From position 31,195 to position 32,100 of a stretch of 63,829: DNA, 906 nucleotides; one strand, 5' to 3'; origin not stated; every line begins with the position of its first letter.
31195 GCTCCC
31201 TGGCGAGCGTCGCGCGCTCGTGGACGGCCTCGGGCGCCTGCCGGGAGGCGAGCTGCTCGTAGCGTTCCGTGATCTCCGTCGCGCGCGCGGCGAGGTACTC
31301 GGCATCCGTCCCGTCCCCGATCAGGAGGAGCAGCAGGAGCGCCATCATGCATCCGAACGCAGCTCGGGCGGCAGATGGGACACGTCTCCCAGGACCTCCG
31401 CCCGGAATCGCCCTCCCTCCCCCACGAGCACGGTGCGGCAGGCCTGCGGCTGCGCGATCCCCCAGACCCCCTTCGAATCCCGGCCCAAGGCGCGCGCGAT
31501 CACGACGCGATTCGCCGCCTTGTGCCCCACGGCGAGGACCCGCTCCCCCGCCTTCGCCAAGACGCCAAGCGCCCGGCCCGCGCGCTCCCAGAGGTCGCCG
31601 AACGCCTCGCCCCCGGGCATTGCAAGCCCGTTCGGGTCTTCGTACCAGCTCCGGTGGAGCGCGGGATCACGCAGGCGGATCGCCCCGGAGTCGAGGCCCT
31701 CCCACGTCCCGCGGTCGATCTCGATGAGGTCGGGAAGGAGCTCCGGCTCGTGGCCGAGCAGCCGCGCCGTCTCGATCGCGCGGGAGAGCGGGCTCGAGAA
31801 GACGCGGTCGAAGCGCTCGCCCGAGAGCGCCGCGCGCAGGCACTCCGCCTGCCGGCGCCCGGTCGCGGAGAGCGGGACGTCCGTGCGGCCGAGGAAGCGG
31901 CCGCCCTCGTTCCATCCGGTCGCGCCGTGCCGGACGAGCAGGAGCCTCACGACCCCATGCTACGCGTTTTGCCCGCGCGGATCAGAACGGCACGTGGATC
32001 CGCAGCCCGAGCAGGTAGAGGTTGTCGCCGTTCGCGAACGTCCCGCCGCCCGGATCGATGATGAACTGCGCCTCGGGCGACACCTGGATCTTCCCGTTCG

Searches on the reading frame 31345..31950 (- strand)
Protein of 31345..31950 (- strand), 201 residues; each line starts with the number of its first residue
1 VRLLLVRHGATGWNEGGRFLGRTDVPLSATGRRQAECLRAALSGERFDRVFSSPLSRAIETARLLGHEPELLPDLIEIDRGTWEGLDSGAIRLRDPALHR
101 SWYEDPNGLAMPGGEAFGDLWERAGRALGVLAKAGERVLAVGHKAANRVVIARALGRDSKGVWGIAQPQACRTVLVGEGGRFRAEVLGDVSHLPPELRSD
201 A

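Call 21: search_protein_families(library=pfam, proteins=[window:31345-31950:-], max_evalue=0.001)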
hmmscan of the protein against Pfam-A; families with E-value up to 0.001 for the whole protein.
window:31345-31950:- (201 aa): 1 family
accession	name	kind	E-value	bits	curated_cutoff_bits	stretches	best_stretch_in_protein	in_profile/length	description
PF00300.27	His_Phos_1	-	4.6e-50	170.4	21.7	1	3-189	1-193/194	Histidine phosphatase superfamily (branch 1)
